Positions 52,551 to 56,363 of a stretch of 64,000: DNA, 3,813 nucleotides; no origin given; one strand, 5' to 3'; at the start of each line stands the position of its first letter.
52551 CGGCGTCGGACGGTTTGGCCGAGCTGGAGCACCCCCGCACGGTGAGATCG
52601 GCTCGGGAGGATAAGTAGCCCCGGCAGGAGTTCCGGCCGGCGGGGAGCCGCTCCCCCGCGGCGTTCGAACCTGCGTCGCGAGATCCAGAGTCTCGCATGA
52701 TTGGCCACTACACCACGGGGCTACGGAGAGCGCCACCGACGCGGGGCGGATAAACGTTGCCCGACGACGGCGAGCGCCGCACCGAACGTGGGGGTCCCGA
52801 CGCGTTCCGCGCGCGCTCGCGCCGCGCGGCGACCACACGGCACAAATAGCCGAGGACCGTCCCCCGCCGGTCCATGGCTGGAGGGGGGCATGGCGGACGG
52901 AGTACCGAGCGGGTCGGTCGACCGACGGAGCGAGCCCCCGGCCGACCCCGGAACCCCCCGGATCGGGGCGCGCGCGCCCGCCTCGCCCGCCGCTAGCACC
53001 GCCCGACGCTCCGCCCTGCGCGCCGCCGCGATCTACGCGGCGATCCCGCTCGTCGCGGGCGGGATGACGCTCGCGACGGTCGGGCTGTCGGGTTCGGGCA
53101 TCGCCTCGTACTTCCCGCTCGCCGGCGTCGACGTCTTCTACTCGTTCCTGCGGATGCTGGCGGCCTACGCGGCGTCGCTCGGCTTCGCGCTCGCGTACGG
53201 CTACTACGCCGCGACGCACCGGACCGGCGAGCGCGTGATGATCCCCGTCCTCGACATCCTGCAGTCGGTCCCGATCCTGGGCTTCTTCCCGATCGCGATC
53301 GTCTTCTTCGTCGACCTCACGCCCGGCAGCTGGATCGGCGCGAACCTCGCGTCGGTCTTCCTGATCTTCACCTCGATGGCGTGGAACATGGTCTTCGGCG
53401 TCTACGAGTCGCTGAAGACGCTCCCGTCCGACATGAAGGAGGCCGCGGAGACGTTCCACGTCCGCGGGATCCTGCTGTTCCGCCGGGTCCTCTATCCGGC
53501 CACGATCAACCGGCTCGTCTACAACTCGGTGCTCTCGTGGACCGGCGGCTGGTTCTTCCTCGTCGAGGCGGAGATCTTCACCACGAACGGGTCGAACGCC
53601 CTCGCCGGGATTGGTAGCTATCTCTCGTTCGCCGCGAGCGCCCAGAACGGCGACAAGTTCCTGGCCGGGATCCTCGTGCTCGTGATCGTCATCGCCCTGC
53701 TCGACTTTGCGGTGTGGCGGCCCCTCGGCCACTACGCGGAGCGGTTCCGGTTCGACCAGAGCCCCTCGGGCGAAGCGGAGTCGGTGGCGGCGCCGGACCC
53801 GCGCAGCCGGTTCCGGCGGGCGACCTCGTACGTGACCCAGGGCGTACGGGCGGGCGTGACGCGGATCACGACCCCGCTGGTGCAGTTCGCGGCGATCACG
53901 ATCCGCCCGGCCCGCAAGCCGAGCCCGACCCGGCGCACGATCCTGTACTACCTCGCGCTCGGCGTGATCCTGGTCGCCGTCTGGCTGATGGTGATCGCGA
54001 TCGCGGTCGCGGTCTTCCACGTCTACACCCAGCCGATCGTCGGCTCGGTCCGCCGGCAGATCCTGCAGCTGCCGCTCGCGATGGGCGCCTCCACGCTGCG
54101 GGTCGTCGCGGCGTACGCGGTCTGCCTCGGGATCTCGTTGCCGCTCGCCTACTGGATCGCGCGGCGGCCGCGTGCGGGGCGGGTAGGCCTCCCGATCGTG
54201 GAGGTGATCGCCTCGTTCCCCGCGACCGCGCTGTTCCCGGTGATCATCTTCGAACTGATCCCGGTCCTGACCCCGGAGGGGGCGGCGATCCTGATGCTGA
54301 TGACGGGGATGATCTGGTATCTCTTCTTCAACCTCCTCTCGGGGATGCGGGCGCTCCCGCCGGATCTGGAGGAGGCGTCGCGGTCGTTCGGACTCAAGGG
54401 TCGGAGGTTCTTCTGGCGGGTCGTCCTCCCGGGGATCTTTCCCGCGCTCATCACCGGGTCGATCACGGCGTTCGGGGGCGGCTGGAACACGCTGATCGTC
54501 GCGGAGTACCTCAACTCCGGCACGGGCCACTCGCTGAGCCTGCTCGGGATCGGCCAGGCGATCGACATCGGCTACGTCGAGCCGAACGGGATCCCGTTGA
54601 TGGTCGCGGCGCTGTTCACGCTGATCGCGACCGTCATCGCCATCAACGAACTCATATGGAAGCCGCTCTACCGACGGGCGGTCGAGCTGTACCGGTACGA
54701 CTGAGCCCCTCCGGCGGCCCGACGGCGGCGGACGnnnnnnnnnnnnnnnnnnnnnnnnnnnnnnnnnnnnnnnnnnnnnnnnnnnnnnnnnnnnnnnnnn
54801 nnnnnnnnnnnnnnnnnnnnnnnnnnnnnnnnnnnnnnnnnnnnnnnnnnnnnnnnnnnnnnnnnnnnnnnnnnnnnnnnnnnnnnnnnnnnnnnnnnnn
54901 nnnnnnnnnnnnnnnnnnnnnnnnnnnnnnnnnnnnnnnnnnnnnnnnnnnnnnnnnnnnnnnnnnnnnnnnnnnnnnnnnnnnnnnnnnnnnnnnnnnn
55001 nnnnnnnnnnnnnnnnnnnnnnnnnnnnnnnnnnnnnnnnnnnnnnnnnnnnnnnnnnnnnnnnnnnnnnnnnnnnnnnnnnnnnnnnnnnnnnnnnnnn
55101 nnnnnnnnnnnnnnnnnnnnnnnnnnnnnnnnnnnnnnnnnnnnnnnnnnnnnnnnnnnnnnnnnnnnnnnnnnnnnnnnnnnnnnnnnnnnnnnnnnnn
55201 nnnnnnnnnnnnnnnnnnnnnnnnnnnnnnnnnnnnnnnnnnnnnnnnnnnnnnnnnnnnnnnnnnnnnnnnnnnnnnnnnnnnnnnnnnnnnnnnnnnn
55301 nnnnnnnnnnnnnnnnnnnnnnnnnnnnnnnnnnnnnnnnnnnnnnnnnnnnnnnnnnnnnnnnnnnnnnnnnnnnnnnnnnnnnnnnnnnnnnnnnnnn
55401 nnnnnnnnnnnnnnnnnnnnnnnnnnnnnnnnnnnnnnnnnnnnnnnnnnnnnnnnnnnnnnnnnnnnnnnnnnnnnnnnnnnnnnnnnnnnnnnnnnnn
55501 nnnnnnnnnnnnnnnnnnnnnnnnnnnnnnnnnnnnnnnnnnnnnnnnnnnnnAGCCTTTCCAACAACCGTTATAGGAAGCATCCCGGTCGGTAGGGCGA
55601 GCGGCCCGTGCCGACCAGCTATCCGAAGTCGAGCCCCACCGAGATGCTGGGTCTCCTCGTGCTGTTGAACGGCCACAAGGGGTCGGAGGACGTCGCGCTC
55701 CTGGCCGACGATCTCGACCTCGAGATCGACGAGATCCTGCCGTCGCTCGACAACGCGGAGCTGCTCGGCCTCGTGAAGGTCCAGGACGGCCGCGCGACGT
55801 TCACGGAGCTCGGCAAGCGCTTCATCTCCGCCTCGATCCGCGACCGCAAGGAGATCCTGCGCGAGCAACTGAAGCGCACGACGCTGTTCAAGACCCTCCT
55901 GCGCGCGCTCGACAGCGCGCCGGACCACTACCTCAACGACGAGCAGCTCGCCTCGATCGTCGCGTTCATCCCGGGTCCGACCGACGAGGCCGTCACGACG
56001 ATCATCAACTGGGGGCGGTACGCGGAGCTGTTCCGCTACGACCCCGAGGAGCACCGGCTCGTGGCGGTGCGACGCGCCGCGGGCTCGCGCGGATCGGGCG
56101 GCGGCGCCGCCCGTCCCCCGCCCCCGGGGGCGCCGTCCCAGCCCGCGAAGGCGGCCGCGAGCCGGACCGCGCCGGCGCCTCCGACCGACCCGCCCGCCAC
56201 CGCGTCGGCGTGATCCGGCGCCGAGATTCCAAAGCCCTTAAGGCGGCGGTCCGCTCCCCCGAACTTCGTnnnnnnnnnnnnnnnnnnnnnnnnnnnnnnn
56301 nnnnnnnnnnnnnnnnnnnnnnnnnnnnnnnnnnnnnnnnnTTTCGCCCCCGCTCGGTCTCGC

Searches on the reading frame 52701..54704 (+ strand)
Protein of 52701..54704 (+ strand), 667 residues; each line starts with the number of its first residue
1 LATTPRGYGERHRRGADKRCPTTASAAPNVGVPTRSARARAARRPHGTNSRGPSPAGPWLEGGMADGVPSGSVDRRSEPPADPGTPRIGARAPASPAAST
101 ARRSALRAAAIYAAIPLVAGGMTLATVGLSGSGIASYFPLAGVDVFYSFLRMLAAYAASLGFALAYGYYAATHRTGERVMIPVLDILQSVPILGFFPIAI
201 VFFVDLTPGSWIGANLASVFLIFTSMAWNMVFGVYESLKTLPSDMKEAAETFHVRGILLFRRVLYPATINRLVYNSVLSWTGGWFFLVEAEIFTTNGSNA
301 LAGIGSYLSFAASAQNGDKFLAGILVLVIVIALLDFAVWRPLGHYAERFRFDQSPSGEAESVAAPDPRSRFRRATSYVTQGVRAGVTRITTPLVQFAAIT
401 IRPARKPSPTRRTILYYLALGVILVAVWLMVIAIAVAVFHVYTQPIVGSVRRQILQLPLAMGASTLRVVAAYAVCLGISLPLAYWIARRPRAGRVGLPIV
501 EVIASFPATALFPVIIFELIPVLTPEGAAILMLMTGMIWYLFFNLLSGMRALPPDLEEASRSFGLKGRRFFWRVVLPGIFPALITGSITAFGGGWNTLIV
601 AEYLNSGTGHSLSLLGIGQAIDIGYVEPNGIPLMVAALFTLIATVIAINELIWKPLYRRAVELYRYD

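Call 8: search_protein_families(library=pfam, proteins=[window:52701-54704:+])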
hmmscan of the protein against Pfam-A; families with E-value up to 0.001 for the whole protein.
window:52701-54704:+ (667 aa): 1 family
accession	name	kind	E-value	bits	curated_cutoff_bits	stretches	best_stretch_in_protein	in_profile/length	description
PF00528.27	BPD_transp_1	-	2.2e-33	116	26.4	2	480-646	2-169/184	Binding-protein-dependent transport system inner membrane component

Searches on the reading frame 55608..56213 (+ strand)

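Call 8: search_protein_families(library=pfam, proteins=[window:55608-56213:+])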
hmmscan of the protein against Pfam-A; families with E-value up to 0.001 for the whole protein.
window:55608-56213:+ (201 aa): 1 family
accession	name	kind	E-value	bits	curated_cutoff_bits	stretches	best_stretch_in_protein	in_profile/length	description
PF09821.14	AAA_assoc_C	-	7.1e-30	104.5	27.6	1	32-145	3-119/119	C-terminal AAA-associated domain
